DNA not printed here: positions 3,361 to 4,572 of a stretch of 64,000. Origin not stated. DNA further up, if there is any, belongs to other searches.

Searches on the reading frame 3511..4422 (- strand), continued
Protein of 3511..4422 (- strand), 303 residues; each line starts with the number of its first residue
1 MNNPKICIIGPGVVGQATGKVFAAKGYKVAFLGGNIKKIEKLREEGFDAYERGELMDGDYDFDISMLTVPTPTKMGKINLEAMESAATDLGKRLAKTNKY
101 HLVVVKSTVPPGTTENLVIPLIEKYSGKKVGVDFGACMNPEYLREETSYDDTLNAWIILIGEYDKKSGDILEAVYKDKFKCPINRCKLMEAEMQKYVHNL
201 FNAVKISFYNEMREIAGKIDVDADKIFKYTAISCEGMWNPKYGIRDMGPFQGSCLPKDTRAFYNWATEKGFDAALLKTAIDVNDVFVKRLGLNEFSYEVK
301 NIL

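Call 102: list_cluster_members(proteins=[P0125, P0128, P0132, P0135, P0136, P0154, P0162, P0168, P0173, P0196])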
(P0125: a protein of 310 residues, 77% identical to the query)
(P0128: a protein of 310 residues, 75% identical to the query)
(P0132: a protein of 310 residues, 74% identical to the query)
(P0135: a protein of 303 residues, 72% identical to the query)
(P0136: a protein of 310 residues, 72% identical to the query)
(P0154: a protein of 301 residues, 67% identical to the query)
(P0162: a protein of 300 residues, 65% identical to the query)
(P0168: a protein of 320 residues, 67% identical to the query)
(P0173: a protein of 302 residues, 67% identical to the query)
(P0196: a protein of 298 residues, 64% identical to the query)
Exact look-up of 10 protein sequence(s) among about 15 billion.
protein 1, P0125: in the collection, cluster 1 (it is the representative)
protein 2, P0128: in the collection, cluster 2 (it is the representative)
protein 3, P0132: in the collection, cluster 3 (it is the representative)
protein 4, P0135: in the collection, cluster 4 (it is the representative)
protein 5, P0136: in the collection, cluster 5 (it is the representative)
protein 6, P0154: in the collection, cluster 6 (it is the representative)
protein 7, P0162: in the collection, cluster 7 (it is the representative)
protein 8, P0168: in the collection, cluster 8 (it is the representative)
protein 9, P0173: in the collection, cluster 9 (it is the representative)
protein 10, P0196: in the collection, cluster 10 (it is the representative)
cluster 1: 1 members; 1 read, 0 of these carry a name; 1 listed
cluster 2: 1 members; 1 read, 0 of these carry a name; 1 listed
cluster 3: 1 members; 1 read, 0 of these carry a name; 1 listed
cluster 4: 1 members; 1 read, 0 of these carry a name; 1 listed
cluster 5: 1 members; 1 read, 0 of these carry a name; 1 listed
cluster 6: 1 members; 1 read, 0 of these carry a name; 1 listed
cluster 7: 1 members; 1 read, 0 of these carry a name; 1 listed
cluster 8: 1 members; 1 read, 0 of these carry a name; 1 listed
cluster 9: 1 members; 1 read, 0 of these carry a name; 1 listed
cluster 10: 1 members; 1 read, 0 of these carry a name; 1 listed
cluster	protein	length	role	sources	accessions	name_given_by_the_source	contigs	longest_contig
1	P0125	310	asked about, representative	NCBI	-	-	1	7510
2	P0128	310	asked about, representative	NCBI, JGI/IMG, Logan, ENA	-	-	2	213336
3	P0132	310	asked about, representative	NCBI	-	-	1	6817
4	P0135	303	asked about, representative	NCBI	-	-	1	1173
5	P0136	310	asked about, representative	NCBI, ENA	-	-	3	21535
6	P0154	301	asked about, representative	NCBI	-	-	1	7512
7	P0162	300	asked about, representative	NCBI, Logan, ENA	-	-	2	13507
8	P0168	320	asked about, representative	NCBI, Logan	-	-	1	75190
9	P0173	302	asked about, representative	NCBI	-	-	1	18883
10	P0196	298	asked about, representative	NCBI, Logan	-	-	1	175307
